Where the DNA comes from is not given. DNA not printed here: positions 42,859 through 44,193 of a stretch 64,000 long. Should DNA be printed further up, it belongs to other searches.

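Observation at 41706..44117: Phage-encoded sigma-70-family factor adjacent to a RuvB-like AAA+ ATPase, each preceded by the 20-bp element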

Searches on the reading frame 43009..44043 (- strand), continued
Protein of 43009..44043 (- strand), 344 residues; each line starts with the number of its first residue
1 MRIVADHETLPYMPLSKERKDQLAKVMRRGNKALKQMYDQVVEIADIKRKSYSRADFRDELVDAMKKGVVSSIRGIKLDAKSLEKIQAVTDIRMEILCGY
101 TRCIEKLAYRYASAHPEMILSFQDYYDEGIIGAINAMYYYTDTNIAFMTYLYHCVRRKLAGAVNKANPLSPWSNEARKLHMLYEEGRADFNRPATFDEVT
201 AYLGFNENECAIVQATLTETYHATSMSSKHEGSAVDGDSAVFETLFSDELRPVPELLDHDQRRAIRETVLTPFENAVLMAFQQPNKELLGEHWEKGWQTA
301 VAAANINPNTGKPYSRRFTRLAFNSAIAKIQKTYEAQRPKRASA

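Call 46: search_solved_structures(query=A3, max_evalue=0.01, show_alignments=2)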
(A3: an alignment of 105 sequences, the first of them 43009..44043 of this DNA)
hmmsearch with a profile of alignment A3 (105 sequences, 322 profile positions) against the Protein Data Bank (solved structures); distinct sequences matched with E-value up to 0.01: 71 (the best 60 are shown).
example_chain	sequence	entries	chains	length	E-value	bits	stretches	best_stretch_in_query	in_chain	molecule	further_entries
8gzg_F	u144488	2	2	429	1.9e-17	66.7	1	85-268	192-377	RNA polymerase sigma factor SigA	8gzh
8h3v_G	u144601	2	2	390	5.7e-17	65.1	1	84-268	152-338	RNA polymerase sigma factor SigA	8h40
9dvs_G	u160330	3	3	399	1.9e-16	63.4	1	84-268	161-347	RNA polymerase sigma factor SigA1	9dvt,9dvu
7xya_F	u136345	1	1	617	3e-16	62.7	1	32-268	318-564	RNA polymerase sigma factor RpoD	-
6wmr_Z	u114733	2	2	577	4.5e-16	62.2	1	53-268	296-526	RNA polymerase sigma factor RpoD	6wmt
8ftd_L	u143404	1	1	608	2.4e-15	59.8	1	23-268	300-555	RNA polymerase sigma factor RpoD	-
3iyd_F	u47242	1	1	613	2.8e-15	59.6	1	23-268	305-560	RNA polymerase sigma factor rpoD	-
8ad1_F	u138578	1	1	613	2.8e-15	59.6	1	23-268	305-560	RNA polymerase sigma factor RpoD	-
6n61_F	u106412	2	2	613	2.8e-15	59.6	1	23-268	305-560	RNA polymerase sigma factor RpoD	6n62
4jk1_X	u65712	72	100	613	2.8e-15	59.6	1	23-268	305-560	Escherichia coli RNA polymerase sigma70 subunit | RNA polymerase sigma factor RpoD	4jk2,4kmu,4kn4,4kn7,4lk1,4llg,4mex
7ckq_F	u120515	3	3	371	4e-15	59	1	90-268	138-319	RNA polymerase sigma factor SigA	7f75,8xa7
9gdo_F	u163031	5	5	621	4.1e-15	59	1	24-268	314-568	RNA polymerase sigma factor RpoD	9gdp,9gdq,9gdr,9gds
4ljz_F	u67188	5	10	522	5.5e-15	58.6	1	23-268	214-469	RNA polymerase sigma factor RpoD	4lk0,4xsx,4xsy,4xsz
8k59_F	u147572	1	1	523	5.5e-15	58.6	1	23-268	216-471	RNA polymerase sigma factor RpoD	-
5vt0_L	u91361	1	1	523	5.5e-15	58.6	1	23-268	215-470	RNA polymerase sigma factor RpoD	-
3mzy_A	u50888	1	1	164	6.2e-11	45.3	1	115-166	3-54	RNA polymerase sigma-H factor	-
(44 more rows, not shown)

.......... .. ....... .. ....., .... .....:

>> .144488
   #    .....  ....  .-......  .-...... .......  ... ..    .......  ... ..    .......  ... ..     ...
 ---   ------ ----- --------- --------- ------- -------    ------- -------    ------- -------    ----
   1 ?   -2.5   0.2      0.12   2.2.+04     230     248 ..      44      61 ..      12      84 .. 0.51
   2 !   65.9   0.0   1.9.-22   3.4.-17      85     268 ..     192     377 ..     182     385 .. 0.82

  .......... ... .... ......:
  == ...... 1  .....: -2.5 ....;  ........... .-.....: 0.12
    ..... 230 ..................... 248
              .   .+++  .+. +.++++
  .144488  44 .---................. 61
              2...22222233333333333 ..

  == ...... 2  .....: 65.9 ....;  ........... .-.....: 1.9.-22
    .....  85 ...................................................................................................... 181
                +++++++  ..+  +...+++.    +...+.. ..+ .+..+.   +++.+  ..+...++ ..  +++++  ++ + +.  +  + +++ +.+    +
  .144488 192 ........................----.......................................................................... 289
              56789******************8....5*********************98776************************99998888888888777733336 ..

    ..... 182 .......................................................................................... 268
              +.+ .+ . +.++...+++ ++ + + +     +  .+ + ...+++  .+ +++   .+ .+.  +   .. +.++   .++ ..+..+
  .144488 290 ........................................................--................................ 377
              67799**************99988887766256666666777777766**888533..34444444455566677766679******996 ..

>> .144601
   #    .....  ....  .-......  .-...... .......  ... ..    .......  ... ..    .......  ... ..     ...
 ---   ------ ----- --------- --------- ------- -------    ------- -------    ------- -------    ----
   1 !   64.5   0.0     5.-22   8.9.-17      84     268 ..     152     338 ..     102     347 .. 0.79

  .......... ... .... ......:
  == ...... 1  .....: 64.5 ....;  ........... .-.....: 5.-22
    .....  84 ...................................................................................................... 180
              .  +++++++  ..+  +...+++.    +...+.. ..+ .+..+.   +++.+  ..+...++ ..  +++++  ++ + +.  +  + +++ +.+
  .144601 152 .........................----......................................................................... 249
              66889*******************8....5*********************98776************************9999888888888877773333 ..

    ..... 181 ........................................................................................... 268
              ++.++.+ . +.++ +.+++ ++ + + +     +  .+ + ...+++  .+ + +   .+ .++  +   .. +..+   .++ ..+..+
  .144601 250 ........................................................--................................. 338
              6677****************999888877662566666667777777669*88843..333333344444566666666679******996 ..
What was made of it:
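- On Sigma-70 family: The family profile hits SigA, RpoD, RpoS and FliA with E down to 1.9e-17 (call 46). Region 4.1, '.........', aligns to '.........' of SigA (call 46).
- Checked: The family profile A3 hits primary, RpoS, SigB and FliA sigmas in the PDB over regions 2 to 4.1, with a best E of 1.9e-17 (call 46).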

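Call 48: search_dna_similar(query=window:43009-44043:-, collection=phages, mode=protein, max_rows=30, max_evalue=0.001)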
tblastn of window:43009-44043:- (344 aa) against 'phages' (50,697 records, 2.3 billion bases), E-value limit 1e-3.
Records with a match: 1; places in all: 1; records where one place covers at least 80% of the query: 1.
Best place of each record, by identity: <60% 1.
By first word of the organism name: uncultured 1.
By host as written in the record: - 1.
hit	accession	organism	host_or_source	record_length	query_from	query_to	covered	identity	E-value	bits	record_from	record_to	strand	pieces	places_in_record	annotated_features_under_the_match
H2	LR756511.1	uncultured phage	metagenomic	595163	15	334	93%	25.1%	3e-18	92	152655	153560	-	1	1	record has no annotation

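Call 66: find_homologous_proteins(query=A3, max_evalue=1e-10)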
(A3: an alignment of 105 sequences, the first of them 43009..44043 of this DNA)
Query A3 (105 sequences) (344 aa, profile of the alignment): 6 proteins with E <= 1e-10 among 7718 candidates.
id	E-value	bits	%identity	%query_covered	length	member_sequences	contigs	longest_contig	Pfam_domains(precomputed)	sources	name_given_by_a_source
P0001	4.5e-109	383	89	100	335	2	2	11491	-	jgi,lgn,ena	-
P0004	1.2e-104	368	54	95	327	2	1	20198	PF04542.21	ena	-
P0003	3.5e-104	367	61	100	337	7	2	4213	-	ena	-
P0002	7.8e-103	362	67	100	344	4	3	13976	PF04542.21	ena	-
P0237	2.7e-83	298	22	94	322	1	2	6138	-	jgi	jgi:hypothetical protein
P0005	6.5e-82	293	29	95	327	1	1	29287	PF04542.21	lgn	-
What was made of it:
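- Tried and rejected: The third word-indexed protein search, run with the family alignment, returned only 6 proteins (call 66).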

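Call 67: find_encoding_contigs(protein=P0237, flank=6000, max_places=2)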
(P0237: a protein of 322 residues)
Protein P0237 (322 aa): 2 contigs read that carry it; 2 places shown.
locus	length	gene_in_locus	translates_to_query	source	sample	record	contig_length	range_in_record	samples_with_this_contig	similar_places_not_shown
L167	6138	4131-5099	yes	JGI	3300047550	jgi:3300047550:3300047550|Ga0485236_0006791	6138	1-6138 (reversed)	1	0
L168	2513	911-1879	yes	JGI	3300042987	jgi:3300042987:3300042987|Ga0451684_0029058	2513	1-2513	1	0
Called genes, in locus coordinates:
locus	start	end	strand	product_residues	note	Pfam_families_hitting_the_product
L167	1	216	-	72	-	?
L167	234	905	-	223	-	-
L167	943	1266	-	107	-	-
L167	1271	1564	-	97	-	-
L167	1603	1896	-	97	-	-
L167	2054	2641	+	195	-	PF00239:Resolvase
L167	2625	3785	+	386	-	PF07282:Cas12f1-like_TNB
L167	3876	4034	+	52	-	-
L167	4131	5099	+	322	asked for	-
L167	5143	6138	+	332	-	?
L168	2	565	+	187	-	?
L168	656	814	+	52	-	-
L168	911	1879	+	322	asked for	-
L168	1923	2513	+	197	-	?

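Call 68: find_encoding_contigs(protein=P0127, flank=6000, max_places=2)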
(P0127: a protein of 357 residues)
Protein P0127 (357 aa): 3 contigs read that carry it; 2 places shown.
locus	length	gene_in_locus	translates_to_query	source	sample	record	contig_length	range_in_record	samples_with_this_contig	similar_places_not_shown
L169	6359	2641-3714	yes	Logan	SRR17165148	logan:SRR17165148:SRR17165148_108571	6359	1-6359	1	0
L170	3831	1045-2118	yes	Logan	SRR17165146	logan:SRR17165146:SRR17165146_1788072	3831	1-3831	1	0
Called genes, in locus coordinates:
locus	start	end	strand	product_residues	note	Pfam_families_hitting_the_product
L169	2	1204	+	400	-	?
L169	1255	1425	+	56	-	-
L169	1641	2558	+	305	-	-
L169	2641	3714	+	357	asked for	-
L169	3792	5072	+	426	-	PF05496:RuvB_N (faint), PF13401:AAA_22 (weak), PF00004:AAA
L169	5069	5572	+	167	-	-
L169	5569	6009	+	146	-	-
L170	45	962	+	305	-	-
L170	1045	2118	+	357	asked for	-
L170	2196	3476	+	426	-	PF05496:RuvB_N (faint), PF13401:AAA_22 (weak), PF00004:AAA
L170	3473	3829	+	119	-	?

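Call 69: find_encoding_contigs(protein=P0133, flank=5000, max_places=1)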
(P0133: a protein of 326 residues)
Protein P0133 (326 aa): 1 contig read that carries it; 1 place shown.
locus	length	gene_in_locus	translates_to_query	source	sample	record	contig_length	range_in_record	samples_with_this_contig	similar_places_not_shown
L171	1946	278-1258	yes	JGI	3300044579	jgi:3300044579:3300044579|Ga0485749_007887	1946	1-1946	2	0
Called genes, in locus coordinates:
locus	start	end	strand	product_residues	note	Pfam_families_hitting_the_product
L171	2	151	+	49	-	?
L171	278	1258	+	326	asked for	-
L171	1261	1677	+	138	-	-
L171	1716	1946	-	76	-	?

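Call 70: find_encoding_contigs(protein=P0160, flank=5000, max_places=1)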
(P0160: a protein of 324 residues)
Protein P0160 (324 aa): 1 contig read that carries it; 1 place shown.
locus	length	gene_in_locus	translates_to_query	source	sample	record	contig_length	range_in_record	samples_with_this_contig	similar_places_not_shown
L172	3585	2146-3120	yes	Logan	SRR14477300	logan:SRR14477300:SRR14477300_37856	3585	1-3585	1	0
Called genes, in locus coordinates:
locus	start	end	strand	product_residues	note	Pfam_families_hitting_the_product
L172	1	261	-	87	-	?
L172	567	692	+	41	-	-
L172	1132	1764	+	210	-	-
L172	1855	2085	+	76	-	-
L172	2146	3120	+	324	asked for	-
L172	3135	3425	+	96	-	-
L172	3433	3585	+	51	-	?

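Call 71: find_encoding_contigs(protein=P0200, flank=5000, max_places=1)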
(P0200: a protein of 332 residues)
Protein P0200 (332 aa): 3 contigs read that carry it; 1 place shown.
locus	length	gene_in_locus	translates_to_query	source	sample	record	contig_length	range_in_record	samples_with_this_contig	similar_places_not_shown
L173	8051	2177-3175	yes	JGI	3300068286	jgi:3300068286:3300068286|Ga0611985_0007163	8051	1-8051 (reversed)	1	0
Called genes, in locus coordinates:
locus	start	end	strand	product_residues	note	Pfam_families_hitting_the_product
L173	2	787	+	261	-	?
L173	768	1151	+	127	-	-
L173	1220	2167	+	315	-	-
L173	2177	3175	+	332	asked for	-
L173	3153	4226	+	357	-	PF05496:RuvB_N (faint), PF07724:AAA_2 (faint), PF00004:AAA, PF07728:AAA_5 (weak)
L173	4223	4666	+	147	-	-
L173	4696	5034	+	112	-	-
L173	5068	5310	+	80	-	-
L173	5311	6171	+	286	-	PF04055:Radical_SAM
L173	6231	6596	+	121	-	-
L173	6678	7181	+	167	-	-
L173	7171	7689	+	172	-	-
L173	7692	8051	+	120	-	?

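Call 72: find_encoding_contigs(protein=P0245, flank=5000, max_places=1)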
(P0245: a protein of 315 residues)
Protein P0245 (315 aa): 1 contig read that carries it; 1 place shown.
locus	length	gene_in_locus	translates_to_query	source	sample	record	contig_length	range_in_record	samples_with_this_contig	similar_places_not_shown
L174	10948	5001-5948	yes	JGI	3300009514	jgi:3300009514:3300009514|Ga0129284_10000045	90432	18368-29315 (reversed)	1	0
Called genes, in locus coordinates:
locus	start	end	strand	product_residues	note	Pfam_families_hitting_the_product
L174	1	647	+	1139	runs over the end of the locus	PF13604:AAA_30 (faint), PF00580:UvrD-helicase, PF13245:AAA_19, PF13361:UvrD_C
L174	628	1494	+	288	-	-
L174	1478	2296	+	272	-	-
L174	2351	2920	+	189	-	PF05711:TylF, PF13578:Methyltransf_24 (weak)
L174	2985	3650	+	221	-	PF02861:Clp_N (weak)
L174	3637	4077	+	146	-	PF00583:Acetyltransf_1 (weak), PF13508:Acetyltransf_7, PF13673:Acetyltransf_10 (faint)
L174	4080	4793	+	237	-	PF09414:RNA_ligase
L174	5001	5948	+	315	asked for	-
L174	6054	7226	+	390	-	PF00004:AAA (faint)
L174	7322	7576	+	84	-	-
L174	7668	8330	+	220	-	PF18818:MPTase-PolyVal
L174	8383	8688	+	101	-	PF12797:Fer4_2 (faint), PF12837:Fer4_6 (faint), PF13237:Fer4_10 (faint), PF12838:Fer4_7 (weak), PF13187:Fer4_9 (weak), PF00037:Fer4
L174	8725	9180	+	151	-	-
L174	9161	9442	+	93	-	-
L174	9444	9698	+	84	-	-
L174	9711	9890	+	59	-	-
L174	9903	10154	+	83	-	-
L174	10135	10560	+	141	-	PF01467:CTP_transf_like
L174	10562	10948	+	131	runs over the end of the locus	-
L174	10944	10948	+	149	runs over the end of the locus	PF01661:Macro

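Call 73: find_encoding_contigs(protein=P0272, flank=5000, max_places=1)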
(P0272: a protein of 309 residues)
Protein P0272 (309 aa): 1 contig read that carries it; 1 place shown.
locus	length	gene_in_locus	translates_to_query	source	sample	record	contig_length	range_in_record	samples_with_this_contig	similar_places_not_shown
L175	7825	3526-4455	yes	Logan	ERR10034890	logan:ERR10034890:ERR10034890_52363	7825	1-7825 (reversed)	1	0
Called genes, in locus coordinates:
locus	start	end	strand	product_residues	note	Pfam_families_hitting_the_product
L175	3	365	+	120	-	?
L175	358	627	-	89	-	-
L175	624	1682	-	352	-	PF00226:DnaJ (weak)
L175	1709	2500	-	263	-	-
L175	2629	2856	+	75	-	-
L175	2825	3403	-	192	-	-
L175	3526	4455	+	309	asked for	PF04542:Sigma70_r2 (faint)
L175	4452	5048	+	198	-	-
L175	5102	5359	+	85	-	-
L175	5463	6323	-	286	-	-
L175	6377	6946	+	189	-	-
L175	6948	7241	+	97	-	PF20274:cREC_REC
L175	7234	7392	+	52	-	-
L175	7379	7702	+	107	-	-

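Call 75: search_protein_families(library=padloc, proteins=[window:43009-44043:-], max_evalue=0.01)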
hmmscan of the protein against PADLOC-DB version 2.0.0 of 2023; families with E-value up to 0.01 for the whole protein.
window:43009-44043:- (344 aa): 0 families

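Call 86: find_encoding_contigs(protein=P0002, flank=10000, max_places=2)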
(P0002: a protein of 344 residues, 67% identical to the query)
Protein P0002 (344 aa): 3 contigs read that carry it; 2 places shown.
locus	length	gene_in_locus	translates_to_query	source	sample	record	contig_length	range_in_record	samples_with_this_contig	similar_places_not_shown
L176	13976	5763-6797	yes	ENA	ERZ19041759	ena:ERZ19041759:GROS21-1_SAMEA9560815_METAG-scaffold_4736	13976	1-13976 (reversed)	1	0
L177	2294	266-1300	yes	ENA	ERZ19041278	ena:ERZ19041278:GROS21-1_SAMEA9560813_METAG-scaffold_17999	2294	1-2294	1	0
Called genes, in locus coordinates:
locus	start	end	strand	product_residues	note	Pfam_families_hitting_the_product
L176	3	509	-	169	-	?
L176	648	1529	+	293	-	-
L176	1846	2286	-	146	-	-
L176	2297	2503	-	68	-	-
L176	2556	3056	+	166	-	-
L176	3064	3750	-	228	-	-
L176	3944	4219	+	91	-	-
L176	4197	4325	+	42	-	-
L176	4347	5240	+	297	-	PF02195:ParB_N (weak)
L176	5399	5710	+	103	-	-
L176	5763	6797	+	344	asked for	PF04542:Sigma70_r2 (faint)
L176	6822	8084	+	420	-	PF00004:AAA (weak)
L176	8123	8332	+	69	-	-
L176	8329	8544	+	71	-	-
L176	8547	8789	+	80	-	-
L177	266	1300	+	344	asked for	PF04542:Sigma70_r2 (faint)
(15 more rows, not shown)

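Call 98: find_related_loci(query=A5, collection=viral_contigs, flank=4000)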
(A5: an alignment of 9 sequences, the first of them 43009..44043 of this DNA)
Query A5 (344 aa) in viral_contigs; peptide patterns used: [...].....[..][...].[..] (x = any residue, [..] = any of these).
293 stretches matched a pattern; 1 encode a relative of the query (tblastn E <= 1e-3); 1 distinct loci.
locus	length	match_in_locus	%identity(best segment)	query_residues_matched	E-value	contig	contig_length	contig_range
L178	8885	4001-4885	25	10-331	1e-11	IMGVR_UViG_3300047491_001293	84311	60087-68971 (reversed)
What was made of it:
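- Tried and rejected: With a narrower alignment it returned a single locus (call 98).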

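Call 108: find_related_loci(query=A1, collection=metagenome_contigs, flank=4000)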
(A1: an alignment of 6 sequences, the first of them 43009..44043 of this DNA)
Query A1 (344 aa) in metagenome_contigs; peptide patterns used: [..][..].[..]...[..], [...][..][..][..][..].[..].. (x = any residue, [..] = any of these).
405 stretches matched a pattern; 1 encode a relative of the query (tblastn E <= 1e-3); 1 distinct loci.
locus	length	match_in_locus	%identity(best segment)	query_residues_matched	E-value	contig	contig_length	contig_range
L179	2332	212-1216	89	1-344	0e+0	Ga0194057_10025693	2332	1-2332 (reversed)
